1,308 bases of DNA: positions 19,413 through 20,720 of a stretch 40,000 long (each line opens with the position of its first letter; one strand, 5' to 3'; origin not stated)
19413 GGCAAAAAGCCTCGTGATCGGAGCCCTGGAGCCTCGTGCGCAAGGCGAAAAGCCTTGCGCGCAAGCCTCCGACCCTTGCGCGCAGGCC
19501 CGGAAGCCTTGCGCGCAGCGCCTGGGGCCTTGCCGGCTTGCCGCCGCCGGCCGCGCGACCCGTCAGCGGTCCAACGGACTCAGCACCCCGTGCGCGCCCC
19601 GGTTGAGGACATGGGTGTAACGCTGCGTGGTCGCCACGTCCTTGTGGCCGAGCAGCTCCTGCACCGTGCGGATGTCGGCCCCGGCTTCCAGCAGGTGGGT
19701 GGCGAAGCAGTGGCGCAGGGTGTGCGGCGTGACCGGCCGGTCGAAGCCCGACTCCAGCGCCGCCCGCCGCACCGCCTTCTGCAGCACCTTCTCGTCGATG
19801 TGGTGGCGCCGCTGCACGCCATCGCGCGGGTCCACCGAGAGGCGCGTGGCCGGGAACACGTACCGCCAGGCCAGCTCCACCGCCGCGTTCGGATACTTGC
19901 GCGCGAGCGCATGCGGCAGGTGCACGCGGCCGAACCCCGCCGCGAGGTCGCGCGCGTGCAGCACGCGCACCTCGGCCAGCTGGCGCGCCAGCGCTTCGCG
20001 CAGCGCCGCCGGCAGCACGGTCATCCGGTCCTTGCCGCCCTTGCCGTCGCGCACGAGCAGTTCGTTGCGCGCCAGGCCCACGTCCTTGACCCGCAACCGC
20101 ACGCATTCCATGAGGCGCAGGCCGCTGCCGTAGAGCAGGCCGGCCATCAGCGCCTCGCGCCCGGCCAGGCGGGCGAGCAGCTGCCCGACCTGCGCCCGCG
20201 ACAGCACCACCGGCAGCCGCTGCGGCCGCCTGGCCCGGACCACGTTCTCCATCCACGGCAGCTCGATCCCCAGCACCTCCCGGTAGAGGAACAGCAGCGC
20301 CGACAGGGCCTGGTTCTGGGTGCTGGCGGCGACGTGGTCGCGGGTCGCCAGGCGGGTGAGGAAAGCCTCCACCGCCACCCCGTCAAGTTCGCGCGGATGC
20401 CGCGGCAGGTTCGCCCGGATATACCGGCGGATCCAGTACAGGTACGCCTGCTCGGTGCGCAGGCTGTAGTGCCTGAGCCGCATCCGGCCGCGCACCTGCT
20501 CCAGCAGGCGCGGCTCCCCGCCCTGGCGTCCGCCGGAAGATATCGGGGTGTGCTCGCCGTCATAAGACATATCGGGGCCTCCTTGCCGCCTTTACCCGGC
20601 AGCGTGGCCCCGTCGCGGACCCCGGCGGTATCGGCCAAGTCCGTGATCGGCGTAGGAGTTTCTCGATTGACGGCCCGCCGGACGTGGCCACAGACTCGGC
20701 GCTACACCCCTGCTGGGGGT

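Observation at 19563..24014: Complete chromosomal integron (intact IntI plus 8 cassettes) between the two halves of a xylan-utilisation regulon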

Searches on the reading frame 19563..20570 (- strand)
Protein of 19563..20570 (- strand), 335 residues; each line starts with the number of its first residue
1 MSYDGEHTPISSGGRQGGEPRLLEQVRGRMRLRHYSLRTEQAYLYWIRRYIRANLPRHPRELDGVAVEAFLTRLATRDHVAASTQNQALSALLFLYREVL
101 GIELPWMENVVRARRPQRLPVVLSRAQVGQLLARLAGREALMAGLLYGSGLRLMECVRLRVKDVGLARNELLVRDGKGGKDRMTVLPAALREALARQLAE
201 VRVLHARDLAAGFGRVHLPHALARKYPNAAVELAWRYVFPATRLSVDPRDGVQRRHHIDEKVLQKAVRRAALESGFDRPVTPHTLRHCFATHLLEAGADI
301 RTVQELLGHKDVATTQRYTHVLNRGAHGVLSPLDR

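Call 3: search_protein_families(library=ncbifam, proteins=[window:19563-20570:-], max_evalue=0.01)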
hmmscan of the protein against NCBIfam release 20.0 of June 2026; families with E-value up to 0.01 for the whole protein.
window:19563-20570:- (335 aa): 11 families
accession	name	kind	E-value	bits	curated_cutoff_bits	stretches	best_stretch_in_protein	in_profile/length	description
TIGR02249.1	integrase_gron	subfamily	8.6e-142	472.1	265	1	22-335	1-314/315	integron integrase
NF011946.0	PRK15417.1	equivalog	1.8e-96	323.2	435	1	21-334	15-328/337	integron integrase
NF040815.2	recomb_XerA_Arch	equivalog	1.3e-48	165.8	220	2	253-322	186-255/263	site-specific tyrosine recombinase/integron integrase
TIGR02224.1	recomb_XerC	equivalog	3.9e-43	147.9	335.15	2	255-321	211-277/295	tyrosine recombinase XerC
TIGR02225.1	recomb_XerD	equivalog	1.4e-42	146.1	329.6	2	254-324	207-277/290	site-specific tyrosine recombinase XerD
NF001399.0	PRK00283.1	subfamily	2.1e-42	145.4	279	1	59-323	48-285/300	tyrosine recombinase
NF002331.0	PRK01287.1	subfamily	1.9e-24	86.3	371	2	258-321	248-312/365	site-specific tyrosine recombinase XerC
NF003462.0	PRK05084.1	equivalog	1.2e-19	70.3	267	2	254-328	279-351/360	tyrosine recombinase XerS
NF007371.0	PRK09871.1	subfamily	3.9e-10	39.6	222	1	260-320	113-173/198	tyrosine-type DNA invertase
NF040693.1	recomb_GmtY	equivalog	1.5e-09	37.6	340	1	262-320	373-431/441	gamma-mobile-trio recombinase GmtY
NF007370.0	PRK09870.1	subfamily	2.6e-07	30.5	221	1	269-320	127-178/200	tyrosine-type DNA invertase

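Call 4: search_protein_families(library=pfam, proteins=[window:19563-20570:-], max_evalue=0.01)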
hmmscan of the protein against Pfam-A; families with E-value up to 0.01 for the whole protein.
window:19563-20570:- (335 aa): 2 families
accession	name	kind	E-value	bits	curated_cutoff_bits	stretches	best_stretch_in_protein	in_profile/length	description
PF00589.27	Phage_integrase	-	1.4e-35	123.1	27.1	1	123-322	3-169/172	Phage integrase family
PF13495.12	Phage_int_SAM_4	-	3.7e-25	88.6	27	1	22-105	1-84/85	Phage integrase, N-terminal SAM-like domain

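Call 12: find_related_loci(query=window:19563-20570:-, collection=genome_contigs, flank=10000)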
Query window:19563-20570:- (335 aa) in genome_contigs; peptide patterns used: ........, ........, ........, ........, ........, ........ (x = any residue, [..] = any of these).
600 stretches matched a pattern (row limit reached: there are more); 580 encode a relative of the query (tblastn E <= 1e-3); the best 80 are kept; 80 distinct loci.
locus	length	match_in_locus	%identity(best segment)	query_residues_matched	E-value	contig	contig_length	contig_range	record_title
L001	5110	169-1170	79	1-334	4e-173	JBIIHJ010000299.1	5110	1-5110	MAG: Pseudoxanthomonas sp. isolate ME2001-07-30D7pf_3300042309_group1_bin94 Rohwer_bin2501_scaffold_21227_c1, whole geno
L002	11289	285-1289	75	1-335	5e-162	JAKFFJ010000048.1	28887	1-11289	MAG: Luteimonas sp. isolate LC097 contig-124_1677, whole genome shotgun sequence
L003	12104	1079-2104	73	1-335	1e-159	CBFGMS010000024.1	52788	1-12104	MAG TPA_asm: uncultured Gammaproteobacteria bacterium isolate SRR29873487_binner13_Refined_2 genome assembly, contig: ER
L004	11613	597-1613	73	1-335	2e-159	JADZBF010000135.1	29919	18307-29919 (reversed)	MAG: Lysobacter sp. isolate SJ66 c_000000391376, whole genome shotgun sequence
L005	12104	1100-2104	73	1-335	2e-159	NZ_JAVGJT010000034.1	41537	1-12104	Pseudoxanthomonas sp. UTMC 1351 Scaffold28_1, whole genome shotgun sequence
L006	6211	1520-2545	72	1-335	3e-160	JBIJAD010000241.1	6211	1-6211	MAG: Lysobacteraceae bacterium isolate ME2006-07-05D10_3300042463_group2_bin38 Rohwer_bin2504_scaffold_1049_c1, whole ge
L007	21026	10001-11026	73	1-335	6e-157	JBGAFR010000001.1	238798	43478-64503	MAG: Lysobacteraceae bacterium isolate MAG_MBR_H125.80 MBRH125-80_opera_contig_341, whole genome shotgun sequence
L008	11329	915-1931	71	1-335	7e-156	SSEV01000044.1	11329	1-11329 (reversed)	MAG: Lysobacteraceae bacterium isolate Bin_5_5 c_000000070958, whole genome shotgun sequence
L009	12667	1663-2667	71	1-335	7e-153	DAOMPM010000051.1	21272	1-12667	MAG TPA_asm: Luteimonas sp. isolate AMR_MDS_5860 NODE_1069_length_21272_cov_38.933450, whole genome shotgun sequence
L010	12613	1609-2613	71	1-335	6e-151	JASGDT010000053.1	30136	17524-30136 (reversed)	MAG: Pseudoxanthomonas sp. isolate 5M028 JMF-2106-05-0005A.bin.28_52, whole genome shotgun sequence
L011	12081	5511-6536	71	1-335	6e-151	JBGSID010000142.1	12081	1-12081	MAG: Lysobacteraceae bacterium isolate JTS-AC120 k141_4312139, whole genome shotgun sequence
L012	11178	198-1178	68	9-335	5e-147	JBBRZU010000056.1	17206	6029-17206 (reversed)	MAG: Lysobacterales bacterium isolate metawrap_la5_8 metawrap_la5_8_K_439116_L_17206_cov_31.5364, whole genome shotgun s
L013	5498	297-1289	67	5-335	7e-148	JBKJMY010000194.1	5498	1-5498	MAG: Arenimonas sp. isolate ant_bin.347 S1Ck117_1106034_flag_1_multi_9.0000_len_5498, whole genome shotgun sequence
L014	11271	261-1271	69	1-334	1e-145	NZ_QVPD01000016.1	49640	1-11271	Cognatiluteimonas weifangensis strain WF-2 LB2_Scf_16, whole genome shotgun sequence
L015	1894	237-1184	71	20-335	3e-155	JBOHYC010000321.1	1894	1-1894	MAG: Lysobacter sp. isolate M3-B1_metabat2.bin.33 k127_79740, whole genome shotgun sequence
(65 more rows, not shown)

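Call 21: find_encoding_contigs(protein=window:19563-20570:-, flank=10000, max_places=10)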
Protein window:19563-20570:- (335 aa): 1 contig read that carries it; 1 place shown.
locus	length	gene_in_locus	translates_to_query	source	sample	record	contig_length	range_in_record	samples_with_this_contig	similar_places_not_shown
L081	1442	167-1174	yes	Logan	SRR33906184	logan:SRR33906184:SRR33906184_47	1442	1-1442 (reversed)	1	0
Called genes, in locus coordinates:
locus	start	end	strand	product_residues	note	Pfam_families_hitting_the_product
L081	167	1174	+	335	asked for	PF13495:Phage_int_SAM_4, PF00589:Phage_integrase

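Call 25: list_cluster_members(proteins=[window:19563-20570:-, window:20980-21237:+, window:21324-21803:+, window:21822-22091:+, window:22176-22982:+, window:23040-23354:+, window:23422-23649:+, window:23721-23960:+, L082:7673-9097:-, window:17577-18887:+])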
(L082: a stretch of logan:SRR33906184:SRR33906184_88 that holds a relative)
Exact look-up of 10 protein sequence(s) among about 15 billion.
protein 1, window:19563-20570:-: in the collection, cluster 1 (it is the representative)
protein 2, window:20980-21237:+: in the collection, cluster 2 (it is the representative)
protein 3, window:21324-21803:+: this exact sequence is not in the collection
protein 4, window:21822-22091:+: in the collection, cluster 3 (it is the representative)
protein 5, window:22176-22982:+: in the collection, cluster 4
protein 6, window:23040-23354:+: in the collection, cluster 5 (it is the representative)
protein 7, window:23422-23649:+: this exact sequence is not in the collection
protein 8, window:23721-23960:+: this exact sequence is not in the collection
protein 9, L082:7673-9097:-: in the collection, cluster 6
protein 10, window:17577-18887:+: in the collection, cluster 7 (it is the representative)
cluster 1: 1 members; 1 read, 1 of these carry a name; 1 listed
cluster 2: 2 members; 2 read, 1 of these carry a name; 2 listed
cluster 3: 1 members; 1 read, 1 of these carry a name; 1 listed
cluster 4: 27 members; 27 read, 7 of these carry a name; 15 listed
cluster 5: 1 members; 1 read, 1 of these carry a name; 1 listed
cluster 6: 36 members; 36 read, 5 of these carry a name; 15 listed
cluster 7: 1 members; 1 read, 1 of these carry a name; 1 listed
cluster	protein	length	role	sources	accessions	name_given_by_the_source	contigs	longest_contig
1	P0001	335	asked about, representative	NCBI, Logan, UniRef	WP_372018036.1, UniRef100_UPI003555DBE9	integron integrase [Pseudoxanthomonas sp. 10H] | integron integrase n=1 Tax=Pseudoxanthomonas sp. 10H TaxID=3242729 RepID=UPI003555DBE9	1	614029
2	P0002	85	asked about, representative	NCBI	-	-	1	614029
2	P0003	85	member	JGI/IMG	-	hypothetical protein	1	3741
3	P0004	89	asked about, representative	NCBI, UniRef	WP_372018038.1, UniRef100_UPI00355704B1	hypothetical protein [Pseudoxanthomonas sp. 10H] | hypothetical protein n=1 Tax=Pseudoxanthomonas sp. 10H TaxID=3242729 RepID=UPI00355704B1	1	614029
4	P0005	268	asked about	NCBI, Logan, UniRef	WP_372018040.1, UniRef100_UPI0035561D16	abortive infection family protein [Pseudoxanthomonas sp. 10H] | abortive infection family protein n=1 Tax=Pseudoxanthomonas sp. 10H TaxID=3242729 ...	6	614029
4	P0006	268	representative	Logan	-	-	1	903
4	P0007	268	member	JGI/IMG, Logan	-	hypothetical protein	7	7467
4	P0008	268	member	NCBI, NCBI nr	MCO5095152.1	MAG: abortive infection family protein [Xanthomonadaceae bacterium] | abortive infection family protein [Xanthomonadaceae bacterium]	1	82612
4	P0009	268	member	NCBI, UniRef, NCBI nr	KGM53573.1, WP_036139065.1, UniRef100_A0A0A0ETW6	hypothetical protein N800_03885 [Lysobacter daejeonensis GH1-9] | Abortive infection protein-like C-terminal domain-containing protein n=1 Tax=Lysobacter ... | abortive infection family protein [Lysobacter daejeonensis]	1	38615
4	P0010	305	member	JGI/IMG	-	hypothetical protein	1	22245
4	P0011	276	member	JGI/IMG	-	hypothetical protein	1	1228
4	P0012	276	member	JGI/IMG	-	hypothetical protein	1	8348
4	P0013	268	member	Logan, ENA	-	-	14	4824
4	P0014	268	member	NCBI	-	-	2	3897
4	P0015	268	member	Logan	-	-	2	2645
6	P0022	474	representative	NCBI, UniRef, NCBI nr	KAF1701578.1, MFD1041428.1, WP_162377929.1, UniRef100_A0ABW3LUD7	glucuronate isomerase [Pseudoxanthomonas kaohsiungensis] | Uronate isomerase n=1 Tax=Pseudoxanthomonas kaohsiungensis TaxID=283923 ...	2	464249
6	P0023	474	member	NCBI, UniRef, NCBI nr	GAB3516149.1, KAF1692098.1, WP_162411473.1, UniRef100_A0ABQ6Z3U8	glucuronate isomerase [Pseudoxanthomonas daejeonensis] | Uronate isomerase n=1 Tax=Pseudoxanthomonas daejeonensis TaxID=266062 ...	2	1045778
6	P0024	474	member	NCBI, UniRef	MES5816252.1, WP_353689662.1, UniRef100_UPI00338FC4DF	glucuronate isomerase [Pseudoxanthomonas sp. Soil82] | glucuronate isomerase n=1 Tax=Pseudoxanthomonas sp. Soil82 TaxID=3157341 ...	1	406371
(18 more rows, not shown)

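Call 26: find_encoding_contigs(protein=P0023, flank=10000, max_places=3)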
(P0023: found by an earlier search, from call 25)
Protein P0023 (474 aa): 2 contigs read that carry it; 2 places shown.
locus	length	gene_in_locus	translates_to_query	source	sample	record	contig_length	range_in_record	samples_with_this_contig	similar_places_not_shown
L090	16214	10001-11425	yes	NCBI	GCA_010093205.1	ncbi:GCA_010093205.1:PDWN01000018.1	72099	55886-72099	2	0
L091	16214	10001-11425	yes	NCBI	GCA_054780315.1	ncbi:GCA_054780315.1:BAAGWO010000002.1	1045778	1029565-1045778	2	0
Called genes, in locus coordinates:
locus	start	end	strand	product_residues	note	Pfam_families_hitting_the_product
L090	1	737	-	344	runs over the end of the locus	PF04616:Glyco_hydro_43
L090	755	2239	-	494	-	PF13347:MFS_2, PF07690:MFS_1, PF13347:MFS_2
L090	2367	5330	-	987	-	PF07715:Plug, PF00593:TonB_dep_Rec_b-barrel, PF14905:OMP_b-brl_3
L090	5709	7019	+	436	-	PF00083:Sugar_tr, PF07690:MFS_1, PF06779:MFS_4 (weak)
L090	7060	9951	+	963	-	PF15979:Glyco_hydro_115, PF17829:GH115_C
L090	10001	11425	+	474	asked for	PF02614:UxaC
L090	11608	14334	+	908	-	PF02837:Glyco_hydro_2_N (faint), PF21467:BetaGal_gal-bd (faint), PF22666:Glyco_hydro_2_N2, PF00703:Glyco_hydro_2, PF02836:Glyco_hydro_2_C, PF16355:DUF4982, PF18565:Glyco_hydro2_C5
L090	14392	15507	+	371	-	PF00331:Glyco_hydro_10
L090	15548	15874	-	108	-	-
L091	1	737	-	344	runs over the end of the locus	PF04616:Glyco_hydro_43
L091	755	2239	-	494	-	PF13347:MFS_2, PF07690:MFS_1, PF13347:MFS_2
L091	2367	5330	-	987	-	PF07715:Plug, PF00593:TonB_dep_Rec_b-barrel, PF14905:OMP_b-brl_3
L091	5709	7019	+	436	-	PF00083:Sugar_tr, PF07690:MFS_1, PF06779:MFS_4 (weak)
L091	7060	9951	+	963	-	PF15979:Glyco_hydro_115, PF17829:GH115_C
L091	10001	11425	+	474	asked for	PF02614:UxaC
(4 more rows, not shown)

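Call 27: find_encoding_contigs(protein=P0009, flank=10000, max_places=3)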
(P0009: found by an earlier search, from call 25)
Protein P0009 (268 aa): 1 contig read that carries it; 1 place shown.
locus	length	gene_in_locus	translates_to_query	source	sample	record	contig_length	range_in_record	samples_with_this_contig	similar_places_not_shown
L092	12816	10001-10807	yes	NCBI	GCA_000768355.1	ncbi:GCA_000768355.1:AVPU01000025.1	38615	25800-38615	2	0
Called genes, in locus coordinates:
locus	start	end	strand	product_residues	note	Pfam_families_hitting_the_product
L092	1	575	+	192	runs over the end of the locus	PF01292:Ni_hydr_CYTB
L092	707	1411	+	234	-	PF00072:Response_reg, PF00486:Trans_reg_C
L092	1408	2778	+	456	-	PF08521:2CSK_N, PF00512:HisKA, PF13581:HATPase_c_2 (faint), PF02518:HATPase_c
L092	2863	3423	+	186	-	-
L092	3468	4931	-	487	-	PF20695:UbiD_N, PF01977:UbiD, PF20696:UbiD_C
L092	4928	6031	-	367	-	PF00291:PALP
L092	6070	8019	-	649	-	PF00282:Pyridoxal_deC, PF21391:tyr_de_CO2_C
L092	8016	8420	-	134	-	PF04247:SirB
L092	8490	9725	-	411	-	PF05940:NnrS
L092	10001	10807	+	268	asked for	PF14355:Abi_C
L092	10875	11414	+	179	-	-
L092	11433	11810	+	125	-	-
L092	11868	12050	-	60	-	-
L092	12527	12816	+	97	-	PF18863:AbiJ_NTD4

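Call 32: find_encoding_contigs(protein=P0022, flank=10000, max_places=3)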
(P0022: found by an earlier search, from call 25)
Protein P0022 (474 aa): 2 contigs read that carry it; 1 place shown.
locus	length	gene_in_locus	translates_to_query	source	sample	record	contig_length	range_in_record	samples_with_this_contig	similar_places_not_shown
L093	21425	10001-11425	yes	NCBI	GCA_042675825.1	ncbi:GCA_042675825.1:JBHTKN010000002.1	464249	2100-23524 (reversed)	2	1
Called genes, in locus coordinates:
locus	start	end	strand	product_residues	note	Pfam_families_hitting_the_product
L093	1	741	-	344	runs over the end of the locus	PF04616:Glyco_hydro_43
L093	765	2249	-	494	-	PF13347:MFS_2, PF07690:MFS_1, PF13347:MFS_2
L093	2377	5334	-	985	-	PF07715:Plug, PF00593:TonB_dep_Rec_b-barrel, PF14905:OMP_b-brl_3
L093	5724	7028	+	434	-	PF00083:Sugar_tr (weak), PF07690:MFS_1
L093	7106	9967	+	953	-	PF15979:Glyco_hydro_115, PF17829:GH115_C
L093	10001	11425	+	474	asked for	PF02614:UxaC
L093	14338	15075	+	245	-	PF06283:ThuA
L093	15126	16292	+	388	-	PF00331:Glyco_hydro_10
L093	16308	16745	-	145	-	PF00072:Response_reg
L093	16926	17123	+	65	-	-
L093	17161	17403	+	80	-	-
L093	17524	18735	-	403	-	PF01266:DAO, PF07992:Pyr_redox_2 (faint)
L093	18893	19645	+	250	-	PF00072:Response_reg, PF00486:Trans_reg_C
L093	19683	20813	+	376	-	PF00989:PAS (weak), PF08448:PAS_4 (weak), PF13426:PAS_9, PF00512:HisKA (weak), PF02518:HATPase_c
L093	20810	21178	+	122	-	PF00072:Response_reg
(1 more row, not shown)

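Call 33: find_encoding_contigs(protein=P0024, flank=10000, max_places=3)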
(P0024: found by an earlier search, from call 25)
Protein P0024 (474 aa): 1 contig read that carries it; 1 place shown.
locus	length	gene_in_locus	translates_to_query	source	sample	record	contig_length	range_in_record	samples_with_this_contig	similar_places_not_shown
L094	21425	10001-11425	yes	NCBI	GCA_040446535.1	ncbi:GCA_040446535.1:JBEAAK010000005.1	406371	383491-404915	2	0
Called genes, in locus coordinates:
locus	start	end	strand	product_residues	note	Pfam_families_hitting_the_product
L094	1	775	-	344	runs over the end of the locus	PF04616:Glyco_hydro_43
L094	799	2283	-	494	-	PF13347:MFS_2, PF07690:MFS_1, PF13347:MFS_2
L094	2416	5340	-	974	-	PF07715:Plug, PF00593:TonB_dep_Rec_b-barrel, PF14905:OMP_b-brl_3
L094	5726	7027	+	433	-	PF00083:Sugar_tr (weak), PF07690:MFS_1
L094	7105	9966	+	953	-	PF15979:Glyco_hydro_115, PF17829:GH115_C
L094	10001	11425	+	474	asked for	PF02614:UxaC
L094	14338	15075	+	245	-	PF06283:ThuA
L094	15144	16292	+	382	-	PF00331:Glyco_hydro_10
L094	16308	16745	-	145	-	PF00072:Response_reg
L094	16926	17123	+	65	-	-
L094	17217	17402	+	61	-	-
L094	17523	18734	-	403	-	PF01266:DAO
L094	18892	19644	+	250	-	PF00072:Response_reg, PF00486:Trans_reg_C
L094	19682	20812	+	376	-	PF00989:PAS (weak), PF08448:PAS_4 (weak), PF13426:PAS_9, PF00512:HisKA (weak), PF02518:HATPase_c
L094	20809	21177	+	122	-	PF00072:Response_reg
